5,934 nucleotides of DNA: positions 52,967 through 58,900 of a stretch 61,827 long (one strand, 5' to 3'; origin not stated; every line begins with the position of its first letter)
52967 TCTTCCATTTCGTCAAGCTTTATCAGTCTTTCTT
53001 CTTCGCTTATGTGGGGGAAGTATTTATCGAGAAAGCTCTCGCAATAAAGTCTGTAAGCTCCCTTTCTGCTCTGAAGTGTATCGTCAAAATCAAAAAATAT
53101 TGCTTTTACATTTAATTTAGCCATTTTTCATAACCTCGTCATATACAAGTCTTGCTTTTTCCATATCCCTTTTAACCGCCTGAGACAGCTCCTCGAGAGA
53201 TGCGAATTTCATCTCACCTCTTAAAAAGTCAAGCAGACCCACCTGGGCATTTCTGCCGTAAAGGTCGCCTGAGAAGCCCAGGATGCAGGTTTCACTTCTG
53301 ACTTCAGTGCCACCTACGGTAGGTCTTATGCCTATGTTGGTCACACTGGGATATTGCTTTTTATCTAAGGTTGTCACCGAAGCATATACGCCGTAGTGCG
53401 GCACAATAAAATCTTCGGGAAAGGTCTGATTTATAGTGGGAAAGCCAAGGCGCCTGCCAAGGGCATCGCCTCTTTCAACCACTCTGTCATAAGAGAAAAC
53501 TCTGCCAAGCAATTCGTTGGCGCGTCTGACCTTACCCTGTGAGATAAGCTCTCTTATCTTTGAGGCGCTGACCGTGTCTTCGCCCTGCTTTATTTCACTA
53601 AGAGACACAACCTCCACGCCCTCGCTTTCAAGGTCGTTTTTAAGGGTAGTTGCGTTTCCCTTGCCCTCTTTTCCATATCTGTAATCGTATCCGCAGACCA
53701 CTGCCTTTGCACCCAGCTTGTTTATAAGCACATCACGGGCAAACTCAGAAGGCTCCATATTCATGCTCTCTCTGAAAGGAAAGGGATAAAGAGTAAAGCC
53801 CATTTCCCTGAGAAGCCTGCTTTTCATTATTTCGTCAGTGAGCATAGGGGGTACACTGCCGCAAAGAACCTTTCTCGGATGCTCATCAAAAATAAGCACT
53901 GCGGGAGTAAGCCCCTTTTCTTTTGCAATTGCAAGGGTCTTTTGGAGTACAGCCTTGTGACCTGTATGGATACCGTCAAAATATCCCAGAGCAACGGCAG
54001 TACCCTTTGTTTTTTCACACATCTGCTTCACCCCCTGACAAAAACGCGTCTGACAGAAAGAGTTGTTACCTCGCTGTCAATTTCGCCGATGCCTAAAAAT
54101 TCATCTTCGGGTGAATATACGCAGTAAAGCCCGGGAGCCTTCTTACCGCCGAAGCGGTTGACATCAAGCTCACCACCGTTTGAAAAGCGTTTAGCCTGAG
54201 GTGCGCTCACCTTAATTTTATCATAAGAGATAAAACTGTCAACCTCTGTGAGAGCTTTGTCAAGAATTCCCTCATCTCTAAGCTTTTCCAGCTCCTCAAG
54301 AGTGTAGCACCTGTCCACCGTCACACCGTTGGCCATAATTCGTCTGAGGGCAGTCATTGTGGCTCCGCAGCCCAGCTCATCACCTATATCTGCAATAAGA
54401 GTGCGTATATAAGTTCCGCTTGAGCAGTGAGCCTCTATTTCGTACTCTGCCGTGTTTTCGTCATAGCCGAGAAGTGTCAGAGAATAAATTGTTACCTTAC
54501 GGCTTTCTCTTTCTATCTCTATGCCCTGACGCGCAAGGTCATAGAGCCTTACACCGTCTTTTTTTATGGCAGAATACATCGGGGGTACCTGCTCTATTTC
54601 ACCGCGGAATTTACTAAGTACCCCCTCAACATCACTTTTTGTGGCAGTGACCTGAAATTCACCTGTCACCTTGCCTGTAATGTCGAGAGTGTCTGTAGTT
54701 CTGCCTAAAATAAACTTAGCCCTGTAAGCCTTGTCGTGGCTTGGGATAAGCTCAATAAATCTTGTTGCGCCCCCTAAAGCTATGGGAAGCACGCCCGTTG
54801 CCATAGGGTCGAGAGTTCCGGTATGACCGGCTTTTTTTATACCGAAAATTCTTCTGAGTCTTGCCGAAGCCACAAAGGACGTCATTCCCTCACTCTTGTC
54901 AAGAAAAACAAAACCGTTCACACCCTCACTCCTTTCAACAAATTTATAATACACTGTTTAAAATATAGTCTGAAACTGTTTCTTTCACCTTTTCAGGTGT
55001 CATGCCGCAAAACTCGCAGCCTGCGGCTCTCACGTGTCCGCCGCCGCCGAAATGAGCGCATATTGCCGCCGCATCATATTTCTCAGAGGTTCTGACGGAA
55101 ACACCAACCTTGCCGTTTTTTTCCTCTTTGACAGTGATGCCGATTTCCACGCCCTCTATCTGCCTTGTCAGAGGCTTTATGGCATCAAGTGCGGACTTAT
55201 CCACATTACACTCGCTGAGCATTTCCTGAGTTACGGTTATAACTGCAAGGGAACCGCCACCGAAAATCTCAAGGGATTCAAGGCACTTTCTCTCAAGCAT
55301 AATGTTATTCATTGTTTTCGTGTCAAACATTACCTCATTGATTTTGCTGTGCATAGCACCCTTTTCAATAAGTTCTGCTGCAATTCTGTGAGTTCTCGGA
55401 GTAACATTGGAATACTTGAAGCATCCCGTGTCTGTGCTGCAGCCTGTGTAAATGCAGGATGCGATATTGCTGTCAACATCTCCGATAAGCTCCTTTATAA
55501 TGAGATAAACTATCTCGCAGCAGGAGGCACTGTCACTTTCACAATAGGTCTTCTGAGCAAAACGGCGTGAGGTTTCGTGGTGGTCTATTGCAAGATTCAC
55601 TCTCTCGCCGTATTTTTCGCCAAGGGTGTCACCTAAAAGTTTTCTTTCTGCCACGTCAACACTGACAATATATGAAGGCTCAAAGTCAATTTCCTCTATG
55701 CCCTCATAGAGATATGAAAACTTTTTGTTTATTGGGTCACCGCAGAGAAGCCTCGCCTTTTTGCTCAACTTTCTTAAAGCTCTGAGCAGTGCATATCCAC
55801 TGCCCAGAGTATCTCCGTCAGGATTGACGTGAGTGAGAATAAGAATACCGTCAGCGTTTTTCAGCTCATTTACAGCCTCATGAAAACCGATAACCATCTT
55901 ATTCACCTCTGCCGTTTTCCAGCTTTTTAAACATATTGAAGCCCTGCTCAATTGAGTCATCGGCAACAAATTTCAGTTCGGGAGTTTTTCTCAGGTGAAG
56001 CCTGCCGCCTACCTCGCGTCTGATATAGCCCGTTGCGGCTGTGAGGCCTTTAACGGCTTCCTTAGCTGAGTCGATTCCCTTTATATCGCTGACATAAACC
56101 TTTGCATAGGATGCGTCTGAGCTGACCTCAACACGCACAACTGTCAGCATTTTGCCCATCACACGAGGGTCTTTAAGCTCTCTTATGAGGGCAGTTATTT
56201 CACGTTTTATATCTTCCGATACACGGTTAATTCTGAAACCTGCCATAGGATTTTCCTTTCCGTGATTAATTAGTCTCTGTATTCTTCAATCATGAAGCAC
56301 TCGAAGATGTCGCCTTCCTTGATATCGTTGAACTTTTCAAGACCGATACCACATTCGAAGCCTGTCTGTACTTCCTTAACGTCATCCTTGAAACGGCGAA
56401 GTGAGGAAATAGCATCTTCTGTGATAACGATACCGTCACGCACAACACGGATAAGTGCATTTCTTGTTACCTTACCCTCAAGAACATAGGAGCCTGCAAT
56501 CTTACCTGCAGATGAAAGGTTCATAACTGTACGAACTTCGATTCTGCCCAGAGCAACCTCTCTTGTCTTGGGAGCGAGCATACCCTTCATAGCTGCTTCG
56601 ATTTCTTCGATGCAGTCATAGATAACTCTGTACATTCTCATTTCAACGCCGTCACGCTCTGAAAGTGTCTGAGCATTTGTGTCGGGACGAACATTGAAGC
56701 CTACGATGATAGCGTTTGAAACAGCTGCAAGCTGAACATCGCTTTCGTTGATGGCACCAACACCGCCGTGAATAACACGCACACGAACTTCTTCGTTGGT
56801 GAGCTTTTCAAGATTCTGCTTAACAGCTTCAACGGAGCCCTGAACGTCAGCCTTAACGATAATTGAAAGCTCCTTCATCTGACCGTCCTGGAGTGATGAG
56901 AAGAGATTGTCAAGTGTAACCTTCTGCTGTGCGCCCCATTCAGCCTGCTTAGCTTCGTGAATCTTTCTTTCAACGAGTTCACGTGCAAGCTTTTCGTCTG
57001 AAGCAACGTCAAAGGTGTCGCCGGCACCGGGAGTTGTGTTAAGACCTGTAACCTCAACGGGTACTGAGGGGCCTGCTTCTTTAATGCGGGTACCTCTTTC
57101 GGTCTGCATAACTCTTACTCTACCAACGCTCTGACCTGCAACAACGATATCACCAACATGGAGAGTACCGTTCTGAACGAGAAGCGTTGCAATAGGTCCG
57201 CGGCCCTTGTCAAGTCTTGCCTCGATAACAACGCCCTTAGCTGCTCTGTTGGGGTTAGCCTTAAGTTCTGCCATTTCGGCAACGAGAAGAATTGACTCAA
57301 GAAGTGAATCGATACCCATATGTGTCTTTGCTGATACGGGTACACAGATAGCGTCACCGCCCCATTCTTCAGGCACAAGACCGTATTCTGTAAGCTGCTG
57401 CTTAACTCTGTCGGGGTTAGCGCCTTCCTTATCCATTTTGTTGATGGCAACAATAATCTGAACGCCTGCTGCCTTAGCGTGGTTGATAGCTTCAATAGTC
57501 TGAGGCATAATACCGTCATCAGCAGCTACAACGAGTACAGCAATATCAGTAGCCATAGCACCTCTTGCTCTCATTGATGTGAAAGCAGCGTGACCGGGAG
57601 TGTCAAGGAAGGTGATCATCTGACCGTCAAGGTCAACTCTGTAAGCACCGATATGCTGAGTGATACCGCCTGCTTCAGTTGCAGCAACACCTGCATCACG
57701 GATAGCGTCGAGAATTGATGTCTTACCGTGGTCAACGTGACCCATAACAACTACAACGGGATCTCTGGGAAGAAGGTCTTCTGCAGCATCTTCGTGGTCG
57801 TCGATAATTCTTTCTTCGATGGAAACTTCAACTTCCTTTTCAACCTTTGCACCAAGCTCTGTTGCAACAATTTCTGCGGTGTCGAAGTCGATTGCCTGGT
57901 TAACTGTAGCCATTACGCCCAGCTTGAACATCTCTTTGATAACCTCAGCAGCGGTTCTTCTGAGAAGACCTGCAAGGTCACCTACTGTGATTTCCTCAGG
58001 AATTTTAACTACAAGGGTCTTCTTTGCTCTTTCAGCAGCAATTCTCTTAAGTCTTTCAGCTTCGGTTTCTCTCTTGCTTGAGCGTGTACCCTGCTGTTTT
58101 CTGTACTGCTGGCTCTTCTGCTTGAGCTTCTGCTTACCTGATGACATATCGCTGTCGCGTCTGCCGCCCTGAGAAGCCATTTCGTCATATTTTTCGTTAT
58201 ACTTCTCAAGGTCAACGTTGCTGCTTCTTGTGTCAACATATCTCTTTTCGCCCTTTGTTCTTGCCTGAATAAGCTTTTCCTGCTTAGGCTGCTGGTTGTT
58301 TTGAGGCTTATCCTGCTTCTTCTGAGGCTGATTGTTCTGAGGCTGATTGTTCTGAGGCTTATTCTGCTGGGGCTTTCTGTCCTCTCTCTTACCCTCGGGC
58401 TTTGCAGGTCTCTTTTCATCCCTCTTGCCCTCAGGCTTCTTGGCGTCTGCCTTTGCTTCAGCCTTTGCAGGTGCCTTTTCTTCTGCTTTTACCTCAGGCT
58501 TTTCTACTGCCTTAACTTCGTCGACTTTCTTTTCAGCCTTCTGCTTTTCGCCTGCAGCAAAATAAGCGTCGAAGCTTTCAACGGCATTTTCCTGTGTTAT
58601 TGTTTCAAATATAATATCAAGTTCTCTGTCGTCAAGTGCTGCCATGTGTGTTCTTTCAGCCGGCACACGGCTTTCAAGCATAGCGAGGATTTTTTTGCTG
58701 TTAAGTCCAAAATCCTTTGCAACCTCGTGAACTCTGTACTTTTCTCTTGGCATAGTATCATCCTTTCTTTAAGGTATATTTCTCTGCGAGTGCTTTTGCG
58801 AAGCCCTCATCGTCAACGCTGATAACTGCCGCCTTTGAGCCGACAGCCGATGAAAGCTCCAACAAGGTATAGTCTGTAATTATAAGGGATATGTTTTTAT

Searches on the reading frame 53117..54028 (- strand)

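Call 77: search_protein_families(library=pfam, proteins=[window:53117-54028:-], max_evalue=0.00001)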
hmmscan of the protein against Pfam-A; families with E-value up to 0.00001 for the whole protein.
window:53117-54028:- (303 aa): 2 families
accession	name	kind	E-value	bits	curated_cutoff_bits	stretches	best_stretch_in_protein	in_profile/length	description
PF06574.18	FAD_syn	-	5.3e-38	130.7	27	1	6-156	4-157/158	FAD synthetase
PF01687.23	Flavokinase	-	1.1e-35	123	19.6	1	174-293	1-121/124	Riboflavin kinase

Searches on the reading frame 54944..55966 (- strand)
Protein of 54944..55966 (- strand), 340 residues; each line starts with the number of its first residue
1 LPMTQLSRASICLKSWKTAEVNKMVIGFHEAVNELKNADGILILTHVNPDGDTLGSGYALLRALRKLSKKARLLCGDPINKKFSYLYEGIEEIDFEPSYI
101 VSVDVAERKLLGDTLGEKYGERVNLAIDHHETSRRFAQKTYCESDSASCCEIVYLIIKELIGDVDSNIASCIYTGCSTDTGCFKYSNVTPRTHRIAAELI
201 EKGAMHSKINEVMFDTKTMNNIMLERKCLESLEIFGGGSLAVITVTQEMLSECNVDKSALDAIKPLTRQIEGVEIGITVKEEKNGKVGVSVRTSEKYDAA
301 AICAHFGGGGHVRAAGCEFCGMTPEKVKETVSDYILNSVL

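Call 77: search_protein_families(library=pfam, proteins=[window:54944-55966:-], max_evalue=0.00001)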
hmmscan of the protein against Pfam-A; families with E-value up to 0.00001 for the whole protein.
window:54944-55966:- (340 aa): 2 families
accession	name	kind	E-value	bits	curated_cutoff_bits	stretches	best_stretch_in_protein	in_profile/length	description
PF01368.27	DHH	-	1e-14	55.3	28.1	1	41-175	2-124/125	DHH family, N-terminal domain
PF02272.25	DHHA1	-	3.2e-09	37.6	25.9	1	252-329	10-91/102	DHHA1 domain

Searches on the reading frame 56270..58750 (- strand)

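Call 77: search_protein_families(library=pfam, proteins=[window:56270-58750:-], max_evalue=0.00001)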
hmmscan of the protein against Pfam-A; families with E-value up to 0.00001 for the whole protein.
window:56270-58750:- (826 aa): 6 families
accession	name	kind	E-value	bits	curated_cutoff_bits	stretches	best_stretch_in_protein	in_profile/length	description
PF11987.13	IF-2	-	1.4e-44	151.2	27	1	607-718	6-117/117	Translation-initiation factor 2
PF00009.33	GTP_EFTU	-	5.9e-36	124.3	26.5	1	333-489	6-184/188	Elongation factor Tu GTP binding domain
PF22042.2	EF-G_D2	-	8.9e-30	103.1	27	1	504-582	2-83/84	Elongation factor G domain 2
PF04760.21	IF2_N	-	4.6e-20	71.6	25.3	1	251-301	1-52/53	Translation initiation factor IF-2, N-terminal region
PF01926.29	MMR_HSR1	-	2e-10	41.2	21.9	1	333-438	2-113/113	50S ribosome-binding GTPase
PF03144.31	GTP_EFTU_D2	-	4.2e-06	27.5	30.3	0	749-816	1-72/73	Elongation factor Tu domain 2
